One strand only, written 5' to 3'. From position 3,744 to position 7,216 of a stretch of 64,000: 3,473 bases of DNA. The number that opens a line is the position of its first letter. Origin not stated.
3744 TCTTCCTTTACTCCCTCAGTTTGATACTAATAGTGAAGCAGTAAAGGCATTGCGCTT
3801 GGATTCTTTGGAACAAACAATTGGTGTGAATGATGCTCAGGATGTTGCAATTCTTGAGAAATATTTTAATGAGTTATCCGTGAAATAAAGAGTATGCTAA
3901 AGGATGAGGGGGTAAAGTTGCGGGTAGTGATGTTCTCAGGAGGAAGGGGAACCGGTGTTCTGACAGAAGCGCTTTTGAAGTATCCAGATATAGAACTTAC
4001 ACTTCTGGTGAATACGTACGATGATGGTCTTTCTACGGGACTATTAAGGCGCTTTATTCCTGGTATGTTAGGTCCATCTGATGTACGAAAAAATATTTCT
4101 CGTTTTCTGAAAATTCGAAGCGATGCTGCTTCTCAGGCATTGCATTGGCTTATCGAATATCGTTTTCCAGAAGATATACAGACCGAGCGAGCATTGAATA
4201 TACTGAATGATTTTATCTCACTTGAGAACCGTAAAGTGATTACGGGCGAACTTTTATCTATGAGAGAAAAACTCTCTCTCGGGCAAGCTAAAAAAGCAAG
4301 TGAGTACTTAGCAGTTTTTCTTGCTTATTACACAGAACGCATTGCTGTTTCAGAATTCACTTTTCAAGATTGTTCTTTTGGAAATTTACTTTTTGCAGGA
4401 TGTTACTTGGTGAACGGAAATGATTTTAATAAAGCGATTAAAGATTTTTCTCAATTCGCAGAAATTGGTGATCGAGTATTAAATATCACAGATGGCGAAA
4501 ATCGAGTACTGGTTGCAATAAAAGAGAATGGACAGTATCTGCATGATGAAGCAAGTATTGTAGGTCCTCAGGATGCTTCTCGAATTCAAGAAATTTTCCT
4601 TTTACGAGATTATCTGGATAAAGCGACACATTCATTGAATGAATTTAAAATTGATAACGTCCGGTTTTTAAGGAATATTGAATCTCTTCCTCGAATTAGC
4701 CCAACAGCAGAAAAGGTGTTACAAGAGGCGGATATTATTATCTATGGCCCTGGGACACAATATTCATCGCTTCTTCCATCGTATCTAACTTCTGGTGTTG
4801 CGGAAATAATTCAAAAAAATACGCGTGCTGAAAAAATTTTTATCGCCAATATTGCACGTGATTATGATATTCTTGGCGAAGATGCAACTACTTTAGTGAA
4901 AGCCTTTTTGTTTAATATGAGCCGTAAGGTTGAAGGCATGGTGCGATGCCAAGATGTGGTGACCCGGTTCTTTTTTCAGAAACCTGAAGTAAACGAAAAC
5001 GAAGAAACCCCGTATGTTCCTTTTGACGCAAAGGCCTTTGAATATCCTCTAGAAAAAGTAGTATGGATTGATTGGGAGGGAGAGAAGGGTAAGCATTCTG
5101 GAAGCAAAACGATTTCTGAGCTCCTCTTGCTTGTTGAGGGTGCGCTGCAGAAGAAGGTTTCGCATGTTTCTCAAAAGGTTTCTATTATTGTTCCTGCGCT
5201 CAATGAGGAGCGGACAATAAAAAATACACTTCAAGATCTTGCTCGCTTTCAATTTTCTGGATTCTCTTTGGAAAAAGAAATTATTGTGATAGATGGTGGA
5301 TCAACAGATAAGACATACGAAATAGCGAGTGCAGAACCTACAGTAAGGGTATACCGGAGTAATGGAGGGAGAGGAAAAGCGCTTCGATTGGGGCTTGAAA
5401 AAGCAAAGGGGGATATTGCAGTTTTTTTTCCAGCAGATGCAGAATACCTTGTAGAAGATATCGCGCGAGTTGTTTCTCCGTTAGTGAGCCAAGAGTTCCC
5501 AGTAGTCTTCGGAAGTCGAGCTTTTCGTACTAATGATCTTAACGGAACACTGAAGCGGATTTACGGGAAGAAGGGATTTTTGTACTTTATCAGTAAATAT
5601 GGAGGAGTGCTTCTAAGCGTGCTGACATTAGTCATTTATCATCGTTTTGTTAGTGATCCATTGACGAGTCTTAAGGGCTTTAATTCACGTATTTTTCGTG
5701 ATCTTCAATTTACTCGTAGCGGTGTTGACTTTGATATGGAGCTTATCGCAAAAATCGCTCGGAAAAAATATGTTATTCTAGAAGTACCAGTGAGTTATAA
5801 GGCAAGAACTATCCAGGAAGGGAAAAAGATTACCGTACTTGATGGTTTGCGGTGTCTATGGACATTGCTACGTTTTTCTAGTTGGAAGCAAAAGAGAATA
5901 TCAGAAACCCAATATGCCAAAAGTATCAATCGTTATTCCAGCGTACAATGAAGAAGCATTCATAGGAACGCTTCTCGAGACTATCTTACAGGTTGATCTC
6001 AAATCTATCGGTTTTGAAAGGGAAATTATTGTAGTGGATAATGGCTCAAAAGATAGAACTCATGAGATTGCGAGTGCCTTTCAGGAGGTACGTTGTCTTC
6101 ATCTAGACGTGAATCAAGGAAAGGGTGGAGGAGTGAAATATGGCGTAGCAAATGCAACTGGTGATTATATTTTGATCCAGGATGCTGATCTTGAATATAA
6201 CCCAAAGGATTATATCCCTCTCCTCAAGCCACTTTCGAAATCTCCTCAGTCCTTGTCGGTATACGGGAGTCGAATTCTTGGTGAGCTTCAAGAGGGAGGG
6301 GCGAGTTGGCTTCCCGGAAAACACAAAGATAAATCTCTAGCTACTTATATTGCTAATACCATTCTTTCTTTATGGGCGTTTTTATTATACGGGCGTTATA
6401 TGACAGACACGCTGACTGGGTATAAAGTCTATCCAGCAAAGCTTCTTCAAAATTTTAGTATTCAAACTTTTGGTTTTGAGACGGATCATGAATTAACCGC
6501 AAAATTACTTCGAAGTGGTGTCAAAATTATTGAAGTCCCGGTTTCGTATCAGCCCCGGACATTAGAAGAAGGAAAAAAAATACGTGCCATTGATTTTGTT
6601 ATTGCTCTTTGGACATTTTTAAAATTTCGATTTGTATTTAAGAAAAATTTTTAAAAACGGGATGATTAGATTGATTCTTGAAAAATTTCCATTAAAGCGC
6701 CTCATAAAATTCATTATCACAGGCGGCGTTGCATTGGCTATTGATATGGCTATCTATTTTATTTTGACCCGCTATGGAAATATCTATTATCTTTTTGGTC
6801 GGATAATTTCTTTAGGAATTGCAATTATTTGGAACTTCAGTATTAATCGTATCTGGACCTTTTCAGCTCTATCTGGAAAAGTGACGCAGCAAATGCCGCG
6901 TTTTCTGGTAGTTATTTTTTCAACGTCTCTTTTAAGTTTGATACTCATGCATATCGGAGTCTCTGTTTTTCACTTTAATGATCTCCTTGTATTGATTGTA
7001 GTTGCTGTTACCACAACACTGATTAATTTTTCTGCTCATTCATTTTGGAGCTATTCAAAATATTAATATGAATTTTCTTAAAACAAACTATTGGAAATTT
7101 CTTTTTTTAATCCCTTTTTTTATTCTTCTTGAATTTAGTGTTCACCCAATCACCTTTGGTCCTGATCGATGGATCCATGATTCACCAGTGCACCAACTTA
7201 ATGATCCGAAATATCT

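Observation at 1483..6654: CofD/YvcK-family domain fused to a GT2 glycosyltransferase, in an operon with a nucleotidyltransferase, a HAD hydrolase and a methyltransferase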

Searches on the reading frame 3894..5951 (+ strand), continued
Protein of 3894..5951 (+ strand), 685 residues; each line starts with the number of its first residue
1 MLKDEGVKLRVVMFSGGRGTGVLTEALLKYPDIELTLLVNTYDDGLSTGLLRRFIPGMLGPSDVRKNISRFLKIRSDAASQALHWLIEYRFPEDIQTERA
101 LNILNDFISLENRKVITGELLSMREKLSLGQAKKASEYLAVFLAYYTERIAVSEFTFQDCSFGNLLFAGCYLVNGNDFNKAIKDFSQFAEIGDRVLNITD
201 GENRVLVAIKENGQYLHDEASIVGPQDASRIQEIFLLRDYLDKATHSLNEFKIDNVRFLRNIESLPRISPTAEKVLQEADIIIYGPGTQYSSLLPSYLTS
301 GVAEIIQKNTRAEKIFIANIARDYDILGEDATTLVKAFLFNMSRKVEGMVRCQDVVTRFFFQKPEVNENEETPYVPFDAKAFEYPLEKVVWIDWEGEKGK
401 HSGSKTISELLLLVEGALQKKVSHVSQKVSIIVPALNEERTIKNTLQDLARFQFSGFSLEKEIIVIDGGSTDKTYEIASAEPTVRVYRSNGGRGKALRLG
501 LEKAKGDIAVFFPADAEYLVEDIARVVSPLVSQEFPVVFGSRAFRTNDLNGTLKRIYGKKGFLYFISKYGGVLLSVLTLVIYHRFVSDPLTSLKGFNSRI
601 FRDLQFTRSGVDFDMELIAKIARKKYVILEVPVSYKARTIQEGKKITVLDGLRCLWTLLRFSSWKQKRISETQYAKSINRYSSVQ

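Call 77: search_dna_similar(query=window:3894-5951:+, collection=plasmids, mode=protein, max_evalue=1e-10, max_rows=25)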
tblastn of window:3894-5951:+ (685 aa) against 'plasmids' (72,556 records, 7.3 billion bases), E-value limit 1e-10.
Records with a match: 30; places in all: 30; records where one place covers at least 80% of the query: 0.
Best place of each record, by identity: <60% 30.
By first word of the organism name: Natrinema 5; Haladaptatus 4; Lawsonia 3; Halorussus 2; Bacillus 2; Acaryochloris 1; Catenovulum 1; Chondrinema 1; Hymenobacter 1; Bacteroides 1; and 9 more.
By predicted mobility (MOB-suite, as given by PLSDB): non-mobilizable 26; conjugative 3; mobilizable 1.
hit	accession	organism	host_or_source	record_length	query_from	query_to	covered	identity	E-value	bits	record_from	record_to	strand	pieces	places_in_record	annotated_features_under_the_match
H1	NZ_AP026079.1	Acaryochloris marina MBIC10699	cell culture,Ascidian, Diplosoma similis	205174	8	336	48%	27.5%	1e-19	102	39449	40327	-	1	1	2-phospho-L-lactate transferase CofD family protein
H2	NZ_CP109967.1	Catenovulum adriaticum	algae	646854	11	323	46%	25.9%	2e-14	85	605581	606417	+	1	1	GAK system CofD-like protein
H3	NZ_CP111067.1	Chondrinema litorale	Seaweed,red alga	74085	428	674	36%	31.7%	5e-22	109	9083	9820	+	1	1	glycosyltransferase family 2 protein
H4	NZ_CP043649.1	Hymenobacter sp. NBH84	pure culture,soil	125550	427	666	35%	32.1%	1e-20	105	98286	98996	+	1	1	glycosyltransferase family 2 protein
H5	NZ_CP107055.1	Lawsonia intracellularis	-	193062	422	661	35%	31.7%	2e-27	127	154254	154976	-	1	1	glycosyltransferase family 2 protein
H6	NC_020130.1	Lawsonia intracellularis N343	-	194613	422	661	35%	31.7%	2e-27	127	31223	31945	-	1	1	glycosyltransferase family 2 protein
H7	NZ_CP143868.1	Bacteroides sp. MSB163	Homo sapiens,whole organism,stool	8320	427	661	34%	32.1%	1e-18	99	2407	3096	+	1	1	none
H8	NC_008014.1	Lawsonia intracellularis PHE/MN1-00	Sus scrofa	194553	422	661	35%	31.3%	4e-26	122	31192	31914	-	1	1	glycosyltransferase family 2 protein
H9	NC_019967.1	Natrinema pellirubrum DSM 15624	-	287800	414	661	36%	30.1%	3e-13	82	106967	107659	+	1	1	glycosyltransferase family 2 protein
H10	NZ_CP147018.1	Bernardetia sp. Wsw4-3y2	Red alga,Red algae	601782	429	662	34%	31.2%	8e-24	115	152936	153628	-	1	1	glycosyltransferase family 2 protein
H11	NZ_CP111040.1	Haladaptatus caseinilyticus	cell culture,sediment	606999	418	661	36%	29.4%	2e-13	82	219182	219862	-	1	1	glycosyltransferase family 2 protein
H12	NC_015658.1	Halopiger xanaduensis SH-6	sediment of Lake Shangmatala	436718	418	661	36%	29.4%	3e-13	81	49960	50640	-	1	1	glycosyltransferase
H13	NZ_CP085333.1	Haladaptatus salinisoli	cell culture,saline soil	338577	423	661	35%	29.6%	5e-14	84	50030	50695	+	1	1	glycosyltransferase family 2 protein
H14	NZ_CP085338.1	Haladaptatus halobius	cell culture,saline soil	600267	423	661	35%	29.6%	7e-14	84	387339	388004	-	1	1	glycosyltransferase family 2 protein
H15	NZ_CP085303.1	Haladaptatus pallidirubidus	cell culture,saline soil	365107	423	661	35%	29.6%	1e-13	82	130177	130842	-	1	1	glycosyltransferase family 2 protein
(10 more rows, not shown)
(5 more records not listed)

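Call 78: get_annotated_region(hit=H1, flank=8000)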
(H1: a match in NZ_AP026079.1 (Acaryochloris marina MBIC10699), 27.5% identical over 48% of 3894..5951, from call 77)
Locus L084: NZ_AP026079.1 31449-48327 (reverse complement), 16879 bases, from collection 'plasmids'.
description: Acaryochloris marina MBIC10699 plasmid pREC4, complete sequence
organism: Acaryochloris marina MBIC10699 (NCBI taxid 2954813)
taxonomy: Bacteria; Cyanobacteriota; Cyanophyceae; Acaryochloridales; Acaryochloridaceae; Acaryochloris; Acaryochloris marina; Acaryochloris marina MBIC10699
host: -; source: cell culture,Ascidian, Diplosoma similis; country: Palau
typing (MOB-suite, as given by PLSDB): conjugative; relaxase MOBF; mating-pair formation MPF_T
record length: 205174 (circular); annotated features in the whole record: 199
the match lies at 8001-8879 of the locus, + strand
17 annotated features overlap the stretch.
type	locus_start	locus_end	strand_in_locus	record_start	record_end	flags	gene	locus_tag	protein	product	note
CDS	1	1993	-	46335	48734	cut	-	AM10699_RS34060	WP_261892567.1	hypothetical protein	-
CDS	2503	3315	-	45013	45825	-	-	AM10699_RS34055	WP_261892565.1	protein phosphatase 2C domain-containing protein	-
CDS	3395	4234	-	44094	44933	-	-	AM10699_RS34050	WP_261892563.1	vWA domain-containing protein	-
CDS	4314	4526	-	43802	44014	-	-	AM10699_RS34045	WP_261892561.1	hypothetical protein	-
CDS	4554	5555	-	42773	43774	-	-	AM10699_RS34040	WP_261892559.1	collagen-like protein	-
CDS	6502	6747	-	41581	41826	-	-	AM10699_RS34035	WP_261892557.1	hypothetical protein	-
CDS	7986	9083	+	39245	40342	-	-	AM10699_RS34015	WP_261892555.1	2-phospho-L-lactate transferase CofD family protein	-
CDS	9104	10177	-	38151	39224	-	-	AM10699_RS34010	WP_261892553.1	nucleotide-binding protein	-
CDS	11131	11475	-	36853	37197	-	-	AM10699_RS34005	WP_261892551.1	hypothetical protein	-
CDS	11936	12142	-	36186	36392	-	-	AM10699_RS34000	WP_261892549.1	NAD(P)-binding protein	-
CDS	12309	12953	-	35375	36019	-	-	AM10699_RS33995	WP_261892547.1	hypothetical protein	-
CDS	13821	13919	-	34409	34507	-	-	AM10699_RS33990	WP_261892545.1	integrase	-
CDS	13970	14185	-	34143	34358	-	-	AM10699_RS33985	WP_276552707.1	CU044_2847 family protein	-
CDS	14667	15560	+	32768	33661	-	-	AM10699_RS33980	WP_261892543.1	AraC family transcriptional regulator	-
CDS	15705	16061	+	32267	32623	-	-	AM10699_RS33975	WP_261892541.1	hypothetical protein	-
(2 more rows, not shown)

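Call 97: search_protein_families(library=ncbifam, proteins=[L043:6120-7637:+, L045:6735-8216:+, L018:5929-8289:+, L059:6528-8102:+], max_evalue=0.00001)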
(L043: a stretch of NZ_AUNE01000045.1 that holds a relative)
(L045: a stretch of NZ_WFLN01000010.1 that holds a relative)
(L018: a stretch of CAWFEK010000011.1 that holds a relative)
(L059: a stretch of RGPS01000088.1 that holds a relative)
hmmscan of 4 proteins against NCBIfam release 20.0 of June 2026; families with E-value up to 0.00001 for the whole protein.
L043:6120-7637:+ (505 aa): 21 families
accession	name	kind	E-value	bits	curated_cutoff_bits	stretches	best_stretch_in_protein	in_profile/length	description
NF038361.1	rSAM_Sden_1168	equivalog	5.4e-44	150.7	575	1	24-416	82-469/560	Sden_1168 family B12-binding radical SAM P-methyltransferase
TIGR02026.1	BchE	equivalog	4.8e-34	118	481.35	1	72-414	54-381/497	magnesium-protoporphyrin IX monomethyl ester anaerobic oxidative cyclase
NF050148.1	rSAM_ApyD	equivalog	2.8e-30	105.3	750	1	128-421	118-394/645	RiPP biosynthesis radical SAM protein ApyD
TIGR03471.1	HpnJ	equivalog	3.3e-29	102.1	577.6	1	76-385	64-355/472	hopanoid biosynthesis associated radical SAM protein HpnJ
TIGR04479.1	bcpD_PhpK_rSAM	subfamily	1.3e-26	93.1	600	1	76-393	106-407/504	PhpK family radical SAM P-methyltransferase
TIGR04385.1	B12_rSAM_cofa1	equivalog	1.4e-23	83.9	450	1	104-395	93-364/438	B12 lower ligand biosynthesis radical SAM protein BzaD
TIGR04013.1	B12_SAM_MJ_1487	hypoth_equivalog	5.7e-19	68.2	251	2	75-265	37-193/382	TIGR04013 family B12-binding domain/radical SAM domain-containing protein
TIGR04072.2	rSAM_ladder_B12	equivalog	2.5e-18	65.9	360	1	219-384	176-338/443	lipid biosynthesis B12-binding/radical SAM protein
TIGR03975.1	rSAM_ocin_1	subfamily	1.2e-16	60.3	281.85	1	138-385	181-420/606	RiPP maturation radical SAM C-methyltransferase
TIGR04014.1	B12_SAM_MJ_0865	equivalog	5e-15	55.2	360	1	134-442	85-379/434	methyl-coenzyme M reductase glutamine C-methyltransferase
NF033070.1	rSAM_AprD4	equivalog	6.5e-14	51.7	500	1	212-416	185-386/456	AprD4 family radical SAM diol-dehydratase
NF045585.1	rSAM_slr0320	equivalog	2.5e-11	42.8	775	1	205-364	218-376/511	photosystem II high light acclimation radical SAM protein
TIGR04295.1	B12_rSAM_oligo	hypoth_equivalog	1e-10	40.9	400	1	124-415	109-379/422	TIGR04295 family B12-binding domain-containing radical SAM protein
TIGR00089.1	TIGR00089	subfamily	2.9e-09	36.2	251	1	205-395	124-318/429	MiaB/RimO family radical SAM methylthiotransferase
TIGR04367.1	HpnR_B12_rSAM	equivalog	3.6e-09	35.7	650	1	91-354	71-312/490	hopanoid C-3 methylase HpnR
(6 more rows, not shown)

L045:6735-8216:+ (493 aa): 25 families
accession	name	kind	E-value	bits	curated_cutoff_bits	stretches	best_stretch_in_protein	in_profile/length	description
NF038361.1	rSAM_Sden_1168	equivalog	2.5e-52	178.2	575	1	24-415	83-472/560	Sden_1168 family B12-binding radical SAM P-methyltransferase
TIGR02026.1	BchE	equivalog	9.9e-40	136.8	481.35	1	23-418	19-389/497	magnesium-protoporphyrin IX monomethyl ester anaerobic oxidative cyclase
TIGR03471.1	HpnJ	equivalog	1e-32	113.7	577.6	1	79-416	68-387/472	hopanoid biosynthesis associated radical SAM protein HpnJ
NF050148.1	rSAM_ApyD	equivalog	1.7e-32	112.7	750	1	153-417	138-394/645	RiPP biosynthesis radical SAM protein ApyD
TIGR04479.1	bcpD_PhpK_rSAM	subfamily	1.4e-27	96.2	600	1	80-390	111-408/504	PhpK family radical SAM P-methyltransferase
TIGR04072.2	rSAM_ladder_B12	equivalog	5e-24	84.7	360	1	218-392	179-347/443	lipid biosynthesis B12-binding/radical SAM protein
TIGR04013.1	B12_SAM_MJ_1487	hypoth_equivalog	2.9e-23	82.3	251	2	70-262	32-194/382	TIGR04013 family B12-binding domain/radical SAM domain-containing protein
TIGR04385.1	B12_rSAM_cofa1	equivalog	1.2e-22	80.8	450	1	102-391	92-364/438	B12 lower ligand biosynthesis radical SAM protein BzaD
TIGR03975.1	rSAM_ocin_1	subfamily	5.2e-22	78.1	281.85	1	53-381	102-420/606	RiPP maturation radical SAM C-methyltransferase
TIGR04367.1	HpnR_B12_rSAM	equivalog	4.2e-18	65.1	650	1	25-415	21-372/490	hopanoid C-3 methylase HpnR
TIGR04014.1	B12_SAM_MJ_0865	equivalog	1.4e-16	60.4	360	1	222-437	163-378/434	methyl-coenzyme M reductase glutamine C-methyltransferase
NF033070.1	rSAM_AprD4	equivalog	2.7e-16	59.5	500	1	187-413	169-387/456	AprD4 family radical SAM diol-dehydratase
TIGR04295.1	B12_rSAM_oligo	hypoth_equivalog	6.7e-13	48.1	400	1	133-418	119-386/422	TIGR04295 family B12-binding domain-containing radical SAM protein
TIGR04428.1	B12_rSAM_trp_MT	equivalog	3.8e-12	45.4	500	1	222-378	219-385/558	tryptophan 2-C-methyltransferase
TIGR01125.1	TIGR01125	equivalog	1.4e-11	44.2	356.95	1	214-410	132-332/432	30S ribosomal protein S12 methylthiotransferase RimO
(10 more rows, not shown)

L018:5929-8289:+ (786 aa): 0 families

L059:6528-8102:+ (524 aa): 0 families

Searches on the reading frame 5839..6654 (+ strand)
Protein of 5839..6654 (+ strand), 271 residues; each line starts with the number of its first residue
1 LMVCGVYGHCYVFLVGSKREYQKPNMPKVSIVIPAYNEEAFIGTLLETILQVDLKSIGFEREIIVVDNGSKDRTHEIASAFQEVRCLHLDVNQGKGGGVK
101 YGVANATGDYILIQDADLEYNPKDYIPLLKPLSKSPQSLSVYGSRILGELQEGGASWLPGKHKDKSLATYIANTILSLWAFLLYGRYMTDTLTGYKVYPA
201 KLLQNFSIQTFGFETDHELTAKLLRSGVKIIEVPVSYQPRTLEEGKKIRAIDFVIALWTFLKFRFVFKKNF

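Call 3: search_protein_families(library=pfam, proteins=[window:5839-6654:+], max_evalue=0.01)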
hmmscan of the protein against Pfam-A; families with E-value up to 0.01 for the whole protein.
window:5839-6654:+ (271 aa): 4 families
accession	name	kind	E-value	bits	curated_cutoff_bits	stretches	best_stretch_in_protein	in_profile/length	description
PF00535.33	Glycos_transf_2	-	2.1e-29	103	23.3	1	30-142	1-113/168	Glycosyl transferase family 2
PF13641.12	Glyco_tranf_2_3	-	1.2e-09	38.9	27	1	27-234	1-205/230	Glycosyltransferase like family 2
PF13704.12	Glyco_tranf_2_4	-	0.00012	23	27.5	1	38-117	3-81/98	Glycosyl transferase family 2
PF10111.15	Glyco_tranf_2_2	-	0.0019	18.2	27.3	1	30-123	1-97/276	Glycosyltransferase like family 2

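Call 4: search_protein_families(library=ncbifam, proteins=[window:5839-6654:+], max_evalue=0.01)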
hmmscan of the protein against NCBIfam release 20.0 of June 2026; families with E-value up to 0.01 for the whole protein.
window:5839-6654:+ (271 aa): 25 families
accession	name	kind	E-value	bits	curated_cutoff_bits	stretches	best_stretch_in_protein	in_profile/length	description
TIGR04182.1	glyco_TIGR04182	equivalog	1.3e-26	93.7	325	1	28-250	1-203/293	S-layer glycoprotein N-glycosyltransferase AglJ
TIGR03937.1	PgaC_IcaA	equivalog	1.8e-16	60.1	422.3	1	18-143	36-161/407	poly-beta-1,6-N-acetyl-D-glucosamine synthase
NF007482.0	PRK10073.1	equivalog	3e-14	52.8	423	1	25-130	4-108/334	glycosyltransferase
NF010496.0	PRK13915.1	equivalog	3.7e-14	52.5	262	1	25-136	29-146/307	glucosyl-3-phosphoglycerate synthase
TIGR04283.1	glyco_like_mftF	equivalog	1e-13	51.4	182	1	29-129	1-93/221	TIGR04283 family arsenosugar biosynthesis glycosyltransferase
NF047588.1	GlcsyltransPgfSStrep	equivalog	3.6e-13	49.4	500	1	28-123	2-101/308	glycosyltransferase PgfS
NF007986.1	PRK10714.1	equivalog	1.3e-12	47.4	529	1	25-130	4-112/316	undecaprenyl-phosphate 4-deoxy-4-formamido-L-arabinose transferase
NF041875.1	EPS_EpsD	equivalog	6.2e-12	45.5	370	1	29-122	1-94/325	exopolysaccharide biosynthesis glycosyltransferase EpsD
NF041391.1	DPhHxTase_Halo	equivalog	8.1e-11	41.3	375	1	35-241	3-187/213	dolichyl-phosphate hexose transferase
NF038302.1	EPS_HpsE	equivalog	3.8e-10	39.2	300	1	29-151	3-129/307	hormogonium polysaccharide biosynthesis glycosyltransferase HpsE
TIGR03965.1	mycofact_glyco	equivalog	7.8e-10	38.2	280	1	19-133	66-180/467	mycofactocin biosynthesis glycosyltransferase MftF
NF058614.1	PPMAGASynPpgS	equivalog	4.1e-09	36.2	370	1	29-235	2-194/226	polyprenyl-phospho-N-acetylgalactosaminyl synthase PpgS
TIGR03111.1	glyc2_xrt_Gpos1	hypoth_equivalog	4.1e-09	35.8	363.95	1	18-121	40-145/439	TIGR03111 family XrtG-associated glycosyltransferase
TIGR03469.1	HpnB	hypoth_equivalog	1.6e-08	34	379.25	1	22-126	39-154/386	hopene-associated glycosyltransferase HpnB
NF047683.1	TeichurnBiosyTuaG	equivalog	4.3e-08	33.1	400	1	25-123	4-102/252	teichuronic acid biosynthesis protein TuaG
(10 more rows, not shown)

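Call 58: search_solved_structures(query=A3, max_evalue=1e-8, show_alignments=1)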
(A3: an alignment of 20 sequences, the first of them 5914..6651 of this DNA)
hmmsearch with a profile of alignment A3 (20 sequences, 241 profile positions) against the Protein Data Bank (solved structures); distinct sequences matched with E-value up to 1e-8: 34.
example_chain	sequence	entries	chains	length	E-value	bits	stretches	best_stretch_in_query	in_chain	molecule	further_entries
2z87_A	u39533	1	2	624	4.6e-26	94.9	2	4-136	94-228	Chondroitin synthase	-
2z86_A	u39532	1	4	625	4.6e-26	94.9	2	4-136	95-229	Chondroitin synthase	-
5mlz_A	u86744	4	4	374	1.9e-22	83.1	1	3-220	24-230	Dolichol monophosphate mannose synthase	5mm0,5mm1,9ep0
5eke_A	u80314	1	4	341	4.5e-19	72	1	4-126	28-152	Uncharacterized glycosyltransferase sll0501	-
5ekp_C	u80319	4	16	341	4.5e-19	72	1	4-126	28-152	Uncharacterized glycosyltransferase sll0501 | Glycosyltransferase sll0501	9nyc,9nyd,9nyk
9nye_A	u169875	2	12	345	4.6e-19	72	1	4-126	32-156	Glycosyltransferase sll0501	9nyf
6p61_A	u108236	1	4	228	8e-18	67.9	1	2-107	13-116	Glycosyltransferase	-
9hwj_A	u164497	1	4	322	8.1e-18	67.9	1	2-122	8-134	Undecaprenyl-phosphate 4-deoxy-4-formamido-L-arabinose transferase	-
9bhc_C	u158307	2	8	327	6.4e-17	65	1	2-126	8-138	Undecaprenyl-phosphate 4-deoxy-4-formamido-L-arabinose transferase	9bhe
8vxh_A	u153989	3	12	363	8.2e-17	64.6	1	2-126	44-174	Undecaprenyl-phosphate 4-deoxy-4-formamido-L-arabinose transferase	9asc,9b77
5tze_C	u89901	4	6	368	3.6e-15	59.3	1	3-95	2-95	Glycosyl transferase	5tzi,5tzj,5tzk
5tz8_A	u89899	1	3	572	8.1e-15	58.1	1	3-95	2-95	Glycosyl transferase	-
3bcv_A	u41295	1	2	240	1.1e-14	57.7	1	2-117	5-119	Putative glycosyltransferase protein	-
8vh7_A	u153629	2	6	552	3.6e-13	52.7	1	3-92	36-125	Heparosan synthase B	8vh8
8viw_A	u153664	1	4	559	3.7e-13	52.7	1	3-92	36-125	Heparosan synthase B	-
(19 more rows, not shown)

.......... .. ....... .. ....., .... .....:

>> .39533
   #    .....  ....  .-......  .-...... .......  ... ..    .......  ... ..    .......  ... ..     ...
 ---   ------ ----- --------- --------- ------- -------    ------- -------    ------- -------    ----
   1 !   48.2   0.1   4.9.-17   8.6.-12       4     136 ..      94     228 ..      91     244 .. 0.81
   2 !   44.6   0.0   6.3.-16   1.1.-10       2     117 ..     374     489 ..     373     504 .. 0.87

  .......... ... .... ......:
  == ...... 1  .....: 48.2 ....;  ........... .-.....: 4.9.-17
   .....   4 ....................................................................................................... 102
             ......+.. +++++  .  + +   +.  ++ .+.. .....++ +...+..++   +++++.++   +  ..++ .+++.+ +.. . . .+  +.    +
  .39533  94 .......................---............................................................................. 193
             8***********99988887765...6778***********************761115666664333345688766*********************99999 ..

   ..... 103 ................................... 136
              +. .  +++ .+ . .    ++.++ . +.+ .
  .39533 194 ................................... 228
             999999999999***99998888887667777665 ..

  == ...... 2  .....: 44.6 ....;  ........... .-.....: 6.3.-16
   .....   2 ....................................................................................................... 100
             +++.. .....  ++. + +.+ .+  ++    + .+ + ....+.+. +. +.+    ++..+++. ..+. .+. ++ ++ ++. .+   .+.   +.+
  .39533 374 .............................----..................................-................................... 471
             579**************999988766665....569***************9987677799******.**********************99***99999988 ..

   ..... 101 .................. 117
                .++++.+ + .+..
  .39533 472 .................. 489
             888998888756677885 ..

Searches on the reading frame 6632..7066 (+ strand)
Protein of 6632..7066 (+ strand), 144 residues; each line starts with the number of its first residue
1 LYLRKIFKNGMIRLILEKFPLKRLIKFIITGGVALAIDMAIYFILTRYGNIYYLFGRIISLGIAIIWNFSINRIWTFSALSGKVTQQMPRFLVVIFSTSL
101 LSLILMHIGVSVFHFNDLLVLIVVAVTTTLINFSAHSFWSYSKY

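Call 3: search_protein_families(library=pfam, proteins=[window:6632-7066:+], max_evalue=0.01)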
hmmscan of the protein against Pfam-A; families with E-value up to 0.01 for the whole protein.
window:6632-7066:+ (144 aa): 1 family
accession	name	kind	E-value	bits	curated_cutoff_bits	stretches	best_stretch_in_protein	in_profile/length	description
PF04138.20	GtrA_DPMS_TM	-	2.4e-19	70.1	26.1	1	26-140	1-116/117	GtrA/DPMS, transmembrane domain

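Call 4: search_protein_families(library=ncbifam, proteins=[window:6632-7066:+], max_evalue=0.01)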
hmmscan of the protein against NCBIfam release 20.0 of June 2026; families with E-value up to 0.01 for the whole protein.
window:6632-7066:+ (144 aa): 0 families
